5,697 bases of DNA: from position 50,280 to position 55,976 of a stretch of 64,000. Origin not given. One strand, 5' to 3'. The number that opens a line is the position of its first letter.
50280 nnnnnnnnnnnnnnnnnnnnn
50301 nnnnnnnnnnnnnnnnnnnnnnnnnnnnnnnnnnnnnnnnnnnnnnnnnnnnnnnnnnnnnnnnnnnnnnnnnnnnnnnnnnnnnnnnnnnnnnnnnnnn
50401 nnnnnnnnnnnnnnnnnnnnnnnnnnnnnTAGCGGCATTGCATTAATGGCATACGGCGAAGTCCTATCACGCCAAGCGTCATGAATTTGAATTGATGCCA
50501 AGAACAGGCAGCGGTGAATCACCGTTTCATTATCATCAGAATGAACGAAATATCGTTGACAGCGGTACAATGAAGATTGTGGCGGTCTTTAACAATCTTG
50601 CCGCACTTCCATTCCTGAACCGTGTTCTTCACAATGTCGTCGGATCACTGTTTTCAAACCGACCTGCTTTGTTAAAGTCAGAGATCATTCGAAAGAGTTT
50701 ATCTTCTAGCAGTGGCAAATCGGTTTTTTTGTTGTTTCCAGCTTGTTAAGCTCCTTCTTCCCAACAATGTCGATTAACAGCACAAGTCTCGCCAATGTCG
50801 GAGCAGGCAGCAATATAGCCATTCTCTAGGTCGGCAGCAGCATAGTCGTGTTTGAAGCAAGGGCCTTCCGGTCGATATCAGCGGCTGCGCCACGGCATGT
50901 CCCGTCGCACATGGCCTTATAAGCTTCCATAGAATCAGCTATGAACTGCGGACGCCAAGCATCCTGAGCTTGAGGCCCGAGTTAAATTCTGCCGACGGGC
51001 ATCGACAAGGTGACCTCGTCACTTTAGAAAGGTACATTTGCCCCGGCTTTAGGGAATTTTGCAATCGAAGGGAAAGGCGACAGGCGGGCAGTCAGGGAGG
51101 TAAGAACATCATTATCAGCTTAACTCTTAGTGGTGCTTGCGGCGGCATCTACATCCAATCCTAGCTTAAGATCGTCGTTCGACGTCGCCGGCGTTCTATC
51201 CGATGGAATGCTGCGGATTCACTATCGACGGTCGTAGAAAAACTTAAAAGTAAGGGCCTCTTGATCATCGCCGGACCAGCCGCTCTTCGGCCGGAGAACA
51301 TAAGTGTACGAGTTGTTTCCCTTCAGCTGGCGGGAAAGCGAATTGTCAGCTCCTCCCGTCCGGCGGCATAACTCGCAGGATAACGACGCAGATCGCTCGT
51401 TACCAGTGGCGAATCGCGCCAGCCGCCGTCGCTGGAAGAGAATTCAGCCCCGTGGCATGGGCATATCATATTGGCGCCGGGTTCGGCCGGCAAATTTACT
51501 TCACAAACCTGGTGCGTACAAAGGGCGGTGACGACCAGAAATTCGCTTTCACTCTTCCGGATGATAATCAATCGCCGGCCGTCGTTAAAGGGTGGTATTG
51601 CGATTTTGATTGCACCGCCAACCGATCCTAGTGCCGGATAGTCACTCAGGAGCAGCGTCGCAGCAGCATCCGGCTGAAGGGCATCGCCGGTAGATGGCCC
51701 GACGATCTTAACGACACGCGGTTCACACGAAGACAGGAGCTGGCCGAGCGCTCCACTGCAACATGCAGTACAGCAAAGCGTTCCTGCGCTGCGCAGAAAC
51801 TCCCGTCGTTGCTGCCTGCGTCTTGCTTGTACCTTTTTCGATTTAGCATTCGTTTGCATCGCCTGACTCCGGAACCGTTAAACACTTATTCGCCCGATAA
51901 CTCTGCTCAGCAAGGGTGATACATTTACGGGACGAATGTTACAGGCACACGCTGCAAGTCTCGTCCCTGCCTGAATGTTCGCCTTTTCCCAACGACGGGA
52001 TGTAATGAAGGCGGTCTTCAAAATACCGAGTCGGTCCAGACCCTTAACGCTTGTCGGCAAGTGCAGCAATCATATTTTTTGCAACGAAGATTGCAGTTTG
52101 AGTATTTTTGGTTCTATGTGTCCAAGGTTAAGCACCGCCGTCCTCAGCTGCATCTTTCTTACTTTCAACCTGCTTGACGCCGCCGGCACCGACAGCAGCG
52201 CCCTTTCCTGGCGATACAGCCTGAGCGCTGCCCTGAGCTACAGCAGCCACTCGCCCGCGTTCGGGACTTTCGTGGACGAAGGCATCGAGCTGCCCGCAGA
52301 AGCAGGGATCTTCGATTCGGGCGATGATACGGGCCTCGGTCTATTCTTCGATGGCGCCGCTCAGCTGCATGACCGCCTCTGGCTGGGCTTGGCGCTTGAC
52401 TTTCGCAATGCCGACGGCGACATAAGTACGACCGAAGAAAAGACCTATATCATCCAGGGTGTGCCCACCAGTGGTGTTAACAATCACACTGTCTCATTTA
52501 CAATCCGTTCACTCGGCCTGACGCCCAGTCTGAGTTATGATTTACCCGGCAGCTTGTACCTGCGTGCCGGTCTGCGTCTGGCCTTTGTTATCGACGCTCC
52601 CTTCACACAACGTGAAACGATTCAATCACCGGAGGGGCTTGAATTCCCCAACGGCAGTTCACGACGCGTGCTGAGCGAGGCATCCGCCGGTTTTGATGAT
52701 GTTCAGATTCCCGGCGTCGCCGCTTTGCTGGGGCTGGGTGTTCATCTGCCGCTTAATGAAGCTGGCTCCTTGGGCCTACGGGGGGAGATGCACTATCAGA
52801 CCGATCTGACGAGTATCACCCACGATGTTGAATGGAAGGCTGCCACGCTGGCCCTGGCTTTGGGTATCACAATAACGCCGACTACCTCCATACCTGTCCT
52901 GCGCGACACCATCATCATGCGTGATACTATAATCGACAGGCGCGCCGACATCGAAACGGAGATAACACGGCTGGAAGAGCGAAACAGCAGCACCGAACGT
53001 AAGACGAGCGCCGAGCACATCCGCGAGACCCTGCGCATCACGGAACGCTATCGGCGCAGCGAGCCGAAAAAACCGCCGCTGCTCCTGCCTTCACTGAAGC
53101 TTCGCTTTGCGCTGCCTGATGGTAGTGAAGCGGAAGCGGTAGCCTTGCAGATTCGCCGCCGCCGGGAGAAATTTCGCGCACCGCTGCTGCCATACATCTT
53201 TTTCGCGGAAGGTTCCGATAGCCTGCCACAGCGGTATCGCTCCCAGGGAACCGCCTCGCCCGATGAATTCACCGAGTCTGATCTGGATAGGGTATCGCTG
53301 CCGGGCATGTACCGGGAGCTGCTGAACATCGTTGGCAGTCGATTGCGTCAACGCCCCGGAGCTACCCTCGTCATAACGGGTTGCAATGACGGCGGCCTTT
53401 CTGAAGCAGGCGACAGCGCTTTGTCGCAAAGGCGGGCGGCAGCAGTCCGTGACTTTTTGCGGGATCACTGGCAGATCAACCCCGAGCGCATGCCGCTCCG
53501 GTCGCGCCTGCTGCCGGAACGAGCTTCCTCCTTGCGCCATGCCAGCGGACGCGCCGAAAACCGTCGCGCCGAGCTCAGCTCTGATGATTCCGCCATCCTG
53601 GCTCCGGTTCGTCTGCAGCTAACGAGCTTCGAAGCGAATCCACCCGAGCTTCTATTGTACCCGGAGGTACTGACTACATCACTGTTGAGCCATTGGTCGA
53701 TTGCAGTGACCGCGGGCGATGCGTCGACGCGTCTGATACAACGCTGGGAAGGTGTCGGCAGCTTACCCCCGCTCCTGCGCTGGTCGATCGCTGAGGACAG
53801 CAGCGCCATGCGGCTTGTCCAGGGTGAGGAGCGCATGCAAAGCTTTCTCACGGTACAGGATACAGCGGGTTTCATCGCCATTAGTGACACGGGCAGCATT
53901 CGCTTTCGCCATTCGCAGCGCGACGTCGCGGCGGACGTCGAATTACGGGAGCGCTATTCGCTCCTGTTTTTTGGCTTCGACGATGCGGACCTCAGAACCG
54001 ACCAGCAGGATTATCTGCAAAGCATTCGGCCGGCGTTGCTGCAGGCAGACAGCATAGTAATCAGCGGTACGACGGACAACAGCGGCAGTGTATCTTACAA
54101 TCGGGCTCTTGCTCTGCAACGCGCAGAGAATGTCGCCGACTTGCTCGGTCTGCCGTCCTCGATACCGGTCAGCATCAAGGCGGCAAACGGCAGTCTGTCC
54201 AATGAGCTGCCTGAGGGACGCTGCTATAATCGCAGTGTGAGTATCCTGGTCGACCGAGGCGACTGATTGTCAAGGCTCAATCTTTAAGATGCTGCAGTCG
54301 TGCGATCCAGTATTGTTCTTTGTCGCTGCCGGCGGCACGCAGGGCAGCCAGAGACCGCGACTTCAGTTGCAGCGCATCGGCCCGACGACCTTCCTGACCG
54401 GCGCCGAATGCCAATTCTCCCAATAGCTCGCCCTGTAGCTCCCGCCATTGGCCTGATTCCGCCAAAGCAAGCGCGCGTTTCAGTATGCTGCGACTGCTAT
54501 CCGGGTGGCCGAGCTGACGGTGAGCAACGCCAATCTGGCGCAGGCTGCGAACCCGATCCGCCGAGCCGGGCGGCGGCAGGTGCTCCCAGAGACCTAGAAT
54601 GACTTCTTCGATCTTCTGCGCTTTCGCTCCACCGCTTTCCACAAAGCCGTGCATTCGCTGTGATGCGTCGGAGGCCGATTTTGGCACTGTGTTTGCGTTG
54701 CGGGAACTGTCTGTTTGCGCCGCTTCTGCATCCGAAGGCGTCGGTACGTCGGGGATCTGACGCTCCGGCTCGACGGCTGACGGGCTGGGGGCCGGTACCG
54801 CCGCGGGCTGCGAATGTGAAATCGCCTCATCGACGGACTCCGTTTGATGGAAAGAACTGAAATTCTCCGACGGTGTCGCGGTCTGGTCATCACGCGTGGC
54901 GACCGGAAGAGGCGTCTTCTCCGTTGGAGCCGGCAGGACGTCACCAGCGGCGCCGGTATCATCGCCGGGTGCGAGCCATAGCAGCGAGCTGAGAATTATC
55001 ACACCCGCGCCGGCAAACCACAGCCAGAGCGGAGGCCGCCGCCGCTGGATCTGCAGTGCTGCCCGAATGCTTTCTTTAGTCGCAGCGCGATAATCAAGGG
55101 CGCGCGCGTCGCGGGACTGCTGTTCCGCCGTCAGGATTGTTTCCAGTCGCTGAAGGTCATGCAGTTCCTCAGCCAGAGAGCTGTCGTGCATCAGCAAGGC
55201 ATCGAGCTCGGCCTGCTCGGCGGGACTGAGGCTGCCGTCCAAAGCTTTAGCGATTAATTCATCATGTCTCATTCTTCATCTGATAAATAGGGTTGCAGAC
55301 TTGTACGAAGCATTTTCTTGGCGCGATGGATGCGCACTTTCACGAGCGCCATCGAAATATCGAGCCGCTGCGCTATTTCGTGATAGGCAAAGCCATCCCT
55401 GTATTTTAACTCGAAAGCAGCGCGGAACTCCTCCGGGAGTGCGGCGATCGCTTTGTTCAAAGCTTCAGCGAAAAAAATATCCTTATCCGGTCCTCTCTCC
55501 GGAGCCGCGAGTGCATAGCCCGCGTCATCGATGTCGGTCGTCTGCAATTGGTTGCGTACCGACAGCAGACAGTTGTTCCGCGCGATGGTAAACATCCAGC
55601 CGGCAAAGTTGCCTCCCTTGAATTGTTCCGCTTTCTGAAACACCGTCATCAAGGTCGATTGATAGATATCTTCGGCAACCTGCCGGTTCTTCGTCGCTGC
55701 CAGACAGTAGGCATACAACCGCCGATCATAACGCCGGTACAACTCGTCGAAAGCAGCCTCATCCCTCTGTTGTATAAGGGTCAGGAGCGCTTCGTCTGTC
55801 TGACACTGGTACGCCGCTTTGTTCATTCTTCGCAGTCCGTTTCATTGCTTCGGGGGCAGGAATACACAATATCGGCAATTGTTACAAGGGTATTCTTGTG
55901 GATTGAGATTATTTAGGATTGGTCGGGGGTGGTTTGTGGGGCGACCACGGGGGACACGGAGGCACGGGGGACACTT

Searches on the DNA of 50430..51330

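Call 54: search_rna_families(source=window, start=50430, end=51330, threshold=evalue, max_evalue=1)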
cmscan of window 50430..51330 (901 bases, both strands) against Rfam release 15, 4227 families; matches with E-value up to 1: 0.
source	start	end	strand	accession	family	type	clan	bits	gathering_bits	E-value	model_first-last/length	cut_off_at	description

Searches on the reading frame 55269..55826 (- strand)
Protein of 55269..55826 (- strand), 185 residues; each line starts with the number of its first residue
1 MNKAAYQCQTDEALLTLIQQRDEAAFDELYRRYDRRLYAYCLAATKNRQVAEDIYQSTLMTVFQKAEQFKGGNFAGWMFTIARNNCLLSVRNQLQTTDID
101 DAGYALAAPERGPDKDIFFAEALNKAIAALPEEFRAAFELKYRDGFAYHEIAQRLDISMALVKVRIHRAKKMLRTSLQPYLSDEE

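Call 8: search_protein_families(library=pfam, proteins=[window:55269-55826:-], max_evalue=0.01)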
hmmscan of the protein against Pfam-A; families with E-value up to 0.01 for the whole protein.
window:55269-55826:- (185 aa): 4 families
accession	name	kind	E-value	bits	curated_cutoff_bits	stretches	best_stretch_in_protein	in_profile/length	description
PF08281.18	Sigma70_r4_2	-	4.9e-14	52.1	25.7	1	121-173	2-54/54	Sigma-70, region 4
PF04542.20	Sigma70_r2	-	1.6e-12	47.5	24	1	29-93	1-68/71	Sigma-70 region 2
PF04545.22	Sigma70_r4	-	8.3e-07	28.9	24.1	1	126-174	1-49/50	Sigma-70, region 4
PF07638.17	Sigma70_ECF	-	2.9e-06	27.7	21.1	1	111-176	118-182/185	ECF sigma factor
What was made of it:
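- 55269..55826 (-): ECF sigma factor, 185 aa. Pfam Sigma70_r2, Sigma70_r4_2 and Sigma70_ECF (call 8).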

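Call 16: find_encoding_contigs(protein=window:55269-55826:-, flank=5000, max_places=10)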
Protein window:55269-55826:- (185 aa): 1 contig read that carries it; 1 place shown.
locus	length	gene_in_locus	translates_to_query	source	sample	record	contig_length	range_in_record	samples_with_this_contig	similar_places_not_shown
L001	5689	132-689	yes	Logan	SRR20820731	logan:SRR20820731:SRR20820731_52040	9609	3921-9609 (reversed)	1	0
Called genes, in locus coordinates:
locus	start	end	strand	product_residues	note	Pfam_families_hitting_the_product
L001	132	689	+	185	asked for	PF07638:Sigma70_ECF (faint), PF04542:Sigma70_r2, PF08281:Sigma70_r4_2, PF04545:Sigma70_r4 (weak)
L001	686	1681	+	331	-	-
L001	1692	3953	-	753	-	PF00691:OmpA (weak)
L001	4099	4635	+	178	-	PF00355:Rieske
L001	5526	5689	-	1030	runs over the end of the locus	PF25778:DUF7948, PF06739:SBBP (weak), PF22073:Cep192_D4 (faint)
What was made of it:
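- On VNTR / phase-variable repeat: Only one sample carries the locus (call 16).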

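Call 19: find_homologous_proteins(query=window:55269-55826:-, max_evalue=1e-20)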
Query window:55269-55826:- (185 aa): 20 proteins with E <= 1e-20 among 336 candidates.
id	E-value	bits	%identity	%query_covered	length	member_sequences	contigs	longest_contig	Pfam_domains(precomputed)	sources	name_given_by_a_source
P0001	6.0e-117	405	100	100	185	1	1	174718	PF07638.18,PF04545.23,PF04542.21,PF08281.19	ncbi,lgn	-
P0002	4.9e-69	249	67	97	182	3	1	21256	PF04545.23,PF04542.21,PF08281.19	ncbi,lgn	-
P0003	1.8e-68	247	67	95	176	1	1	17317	PF07638.18,PF04545.23,PF04542.21,PF08281.19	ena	-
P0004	3.1e-54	201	51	99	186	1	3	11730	PF07638.18,PF04545.23,PF04542.21,PF08281.19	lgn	-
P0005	2.3e-51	192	55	94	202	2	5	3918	PF07638.18,PF04545.23,PF04542.21,PF08281.19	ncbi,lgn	-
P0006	2.1e-50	189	45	98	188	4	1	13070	PF04545.23,PF04542.21,PF08281.19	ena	-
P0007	2.6e-49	185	47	98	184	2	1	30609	PF07638.18,PF04545.23,PF04542.21,PF08281.19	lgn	-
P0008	5.8e-49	184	54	94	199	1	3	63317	PF07638.18,PF04545.23,PF04542.21,PF08281.19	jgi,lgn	jgi:RNA polymerase sigma-70 factor (ECF subfamily)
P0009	3.7e-48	181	52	96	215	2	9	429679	PF04545.23,PF04542.21,PF08281.19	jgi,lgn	jgi:RNA polymerase sigma-70 factor (ECF subfamily)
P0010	4.5e-47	178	46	98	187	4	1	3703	PF04545.23,PF04542.21,PF08281.19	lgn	-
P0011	1.5e-44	170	44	96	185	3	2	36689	PF07638.18,PF04545.23,PF04542.21,PF08281.19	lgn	-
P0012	7.6e-41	158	49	91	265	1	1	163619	PF04545.23,PF04542.21,PF08281.19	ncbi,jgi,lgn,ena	-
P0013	9.1e-41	157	47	94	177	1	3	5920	PF04545.23,PF04542.21,PF08281.19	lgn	-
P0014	1.0e-40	157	46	94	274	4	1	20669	PF04545.23,PF04542.21,PF08281.19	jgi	-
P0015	4.5e-39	152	47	92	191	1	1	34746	PF04545.23,PF04542.21,PF08281.19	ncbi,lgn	-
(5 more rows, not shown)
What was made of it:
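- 55269..55826 (-): Orthologues at 67% identity (call 19).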

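Call 20: find_encoding_contigs(protein=P0002, flank=6000, max_places=4)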
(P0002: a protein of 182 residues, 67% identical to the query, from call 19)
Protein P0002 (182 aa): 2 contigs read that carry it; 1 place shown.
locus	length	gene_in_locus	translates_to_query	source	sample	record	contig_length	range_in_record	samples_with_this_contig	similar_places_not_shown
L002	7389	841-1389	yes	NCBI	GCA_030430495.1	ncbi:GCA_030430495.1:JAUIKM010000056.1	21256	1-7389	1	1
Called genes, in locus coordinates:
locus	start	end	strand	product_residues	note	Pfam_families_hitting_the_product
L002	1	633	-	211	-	?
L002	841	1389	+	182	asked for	PF04542:Sigma70_r2, PF08281:Sigma70_r4_2, PF04545:Sigma70_r4 (weak)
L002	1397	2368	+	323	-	PF07719:TPR_2 (faint), PF13424:TPR_12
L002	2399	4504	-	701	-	-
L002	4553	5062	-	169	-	PF08922:DUF1905, PF13376:OmdA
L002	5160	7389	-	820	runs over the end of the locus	PF15780:ASH (faint)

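Call 21: find_encoding_contigs(protein=P0003, flank=6000, max_places=4)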
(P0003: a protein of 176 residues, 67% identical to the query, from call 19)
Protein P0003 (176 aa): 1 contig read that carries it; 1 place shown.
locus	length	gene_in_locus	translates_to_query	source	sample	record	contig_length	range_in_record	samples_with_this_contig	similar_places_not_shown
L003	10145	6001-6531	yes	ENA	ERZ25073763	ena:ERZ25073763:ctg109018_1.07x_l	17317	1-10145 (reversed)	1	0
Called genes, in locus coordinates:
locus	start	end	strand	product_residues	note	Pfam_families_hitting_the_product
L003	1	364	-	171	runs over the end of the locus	PF07823:CPDase, PF13563:2_5_RNA_ligase2 (weak)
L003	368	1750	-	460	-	PF05048:NosD, PF13229:Beta_helix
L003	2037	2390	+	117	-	PF01978:TrmB (weak), PF12802:MarR_2 (weak), PF12840:HTH_20, PF25212:HVO_A0114 (weak), PF01022:HTH_5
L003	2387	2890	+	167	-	PF08327:AHSA1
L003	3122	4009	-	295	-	PF00665:rve, PF13683:rve_3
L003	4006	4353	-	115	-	-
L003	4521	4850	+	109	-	-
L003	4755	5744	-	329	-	-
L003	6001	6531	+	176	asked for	PF07638:Sigma70_ECF (faint), PF04542:Sigma70_r2, PF08281:Sigma70_r4_2, PF04545:Sigma70_r4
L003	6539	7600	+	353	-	-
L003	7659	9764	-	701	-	-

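Call 22: find_encoding_contigs(protein=P0004, flank=6000, max_places=4)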
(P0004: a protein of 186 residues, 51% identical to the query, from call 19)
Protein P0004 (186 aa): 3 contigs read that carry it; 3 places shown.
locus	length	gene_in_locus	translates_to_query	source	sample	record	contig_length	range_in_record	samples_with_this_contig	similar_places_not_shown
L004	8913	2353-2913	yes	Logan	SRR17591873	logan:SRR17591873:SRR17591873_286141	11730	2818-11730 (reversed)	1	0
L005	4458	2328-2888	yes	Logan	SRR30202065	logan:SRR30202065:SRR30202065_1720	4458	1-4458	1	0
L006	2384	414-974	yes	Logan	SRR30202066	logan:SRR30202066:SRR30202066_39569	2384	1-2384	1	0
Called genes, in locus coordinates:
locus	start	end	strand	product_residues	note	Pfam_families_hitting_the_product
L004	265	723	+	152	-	-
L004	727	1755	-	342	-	PF13442:Cytochrome_CBB3 (faint), PF07635:PSCyt1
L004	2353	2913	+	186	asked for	PF04542:Sigma70_r2, PF07638:Sigma70_ECF (weak), PF08281:Sigma70_r4_2, PF04545:Sigma70_r4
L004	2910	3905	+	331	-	PF13424:TPR_12 (faint)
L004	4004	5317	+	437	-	-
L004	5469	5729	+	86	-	-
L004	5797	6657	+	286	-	PF00355:Rieske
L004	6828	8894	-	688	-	PF00691:OmpA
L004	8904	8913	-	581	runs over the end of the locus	PF24507:Ig_CFAP65_4th (faint), PF22067:Cep192_D3 (faint), PF15780:ASH, PF22073:Cep192_D4, PF22544:HYDIN_VesB_CFA65-like_Ig, PF18962:Por_Secre_tail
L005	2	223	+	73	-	?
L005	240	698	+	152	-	-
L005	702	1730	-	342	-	PF13442:Cytochrome_CBB3 (faint), PF07635:PSCyt1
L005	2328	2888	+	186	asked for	PF04542:Sigma70_r2, PF07638:Sigma70_ECF (weak), PF08281:Sigma70_r4_2, PF04545:Sigma70_r4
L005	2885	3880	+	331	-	PF13424:TPR_12 (faint)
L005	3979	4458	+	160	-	?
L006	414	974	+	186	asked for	PF04542:Sigma70_r2, PF07638:Sigma70_ECF (weak), PF08281:Sigma70_r4_2, PF04545:Sigma70_r4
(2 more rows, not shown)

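Call 33: find_related_loci(query=A1, collection=genome_contigs, flank=3000)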
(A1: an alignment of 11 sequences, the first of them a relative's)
Query A1 (185 aa) in genome_contigs; peptide patterns used: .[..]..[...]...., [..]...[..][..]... (x = any residue, [..] = any of these).
598 stretches matched a pattern (row limit reached: there are more); 561 encode a relative of the query (tblastn E <= 1e-3); the best 80 are kept; 80 distinct loci.
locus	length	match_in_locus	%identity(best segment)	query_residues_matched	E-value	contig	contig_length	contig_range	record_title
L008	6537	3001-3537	67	3-182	8e-77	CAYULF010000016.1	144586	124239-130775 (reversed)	MAG TPA_asm: uncultured Hyphomicrobiales bacterium isolate SRP334346_co1_107 genome assembly, contig: NODE_155_length_14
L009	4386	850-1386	67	3-182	2e-76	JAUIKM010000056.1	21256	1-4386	MAG: bacterium isolate Co_bin.359 NODE_14014_length_21256_cov_4.228122, whole genome shotgun sequence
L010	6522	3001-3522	53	9-181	3e-59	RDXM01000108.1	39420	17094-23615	MAG: Candidatus Kapaibacterium sp. isolate PH2015_12D_48_15 PH2015_12D_scaffold_211, whole genome shotgun sequence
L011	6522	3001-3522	52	9-181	1e-57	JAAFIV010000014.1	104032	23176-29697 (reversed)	MAG: Ignavibacteria bacterium isolate bin62.metabat.ball.111 WN_Ignavibacteria_2_scaffold_14, whole genome shotgun seque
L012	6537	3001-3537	52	4-181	3e-57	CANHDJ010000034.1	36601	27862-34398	MAG: Ignavibacteria bacterium isolate RE-18aug17-109 genome assembly, contig: RE-18aug17-C1290, whole genome shotgun seq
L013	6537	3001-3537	52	4-181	4e-57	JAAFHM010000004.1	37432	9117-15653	MAG: Ignavibacteria bacterium isolate bin51.metabat.ball.004 WN_Ignavibacteria_1_scaffold_45, whole genome shotgun seque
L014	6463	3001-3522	55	9-181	3e-57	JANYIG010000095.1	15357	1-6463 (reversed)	MAG: Candidatus Kapaibacterium sp. isolate GL140_2_metabinner_24 GL140_2_k141_1871170, whole genome shotgun sequence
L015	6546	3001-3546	45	2-183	5e-56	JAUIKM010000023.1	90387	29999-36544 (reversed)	MAG: bacterium isolate Co_bin.359 NODE_2311_length_90387_cov_3.910448, whole genome shotgun sequence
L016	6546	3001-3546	45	2-183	4e-56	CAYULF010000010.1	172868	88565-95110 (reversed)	MAG TPA_asm: uncultured Hyphomicrobiales bacterium isolate SRP334346_co1_107 genome assembly, contig: NODE_114_length_17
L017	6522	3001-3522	52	10-183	1e-53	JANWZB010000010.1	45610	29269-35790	MAG: Candidatus Kapaibacterium sp. isolate SKYG85 NODE_10_length_45610_cov_4.019876, whole genome shotgun sequence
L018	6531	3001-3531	44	6-183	4e-50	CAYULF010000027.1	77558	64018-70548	MAG TPA_asm: uncultured Hyphomicrobiales bacterium isolate SRP334346_co1_107 genome assembly, contig: NODE_416_length_77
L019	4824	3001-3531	44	6-183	9e-50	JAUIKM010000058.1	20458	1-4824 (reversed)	MAG: bacterium isolate Co_bin.359 NODE_14753_length_20458_cov_3.800157, whole genome shotgun sequence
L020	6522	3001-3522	45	10-183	2e-48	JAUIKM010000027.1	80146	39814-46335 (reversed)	MAG: bacterium isolate Co_bin.359 NODE_2665_length_80146_cov_3.613729, whole genome shotgun sequence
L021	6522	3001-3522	45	10-183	4e-48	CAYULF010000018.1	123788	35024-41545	MAG TPA_asm: uncultured Hyphomicrobiales bacterium isolate SRP334346_co1_107 genome assembly, contig: NODE_204_length_12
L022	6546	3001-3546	44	6-185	6e-48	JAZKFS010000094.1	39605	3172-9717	MAG: Bacteroidota bacterium isolate DC_RB_04_SPN110320-bin013 DCRB04SPN_B013_0_000000000094, whole genome shotgun sequen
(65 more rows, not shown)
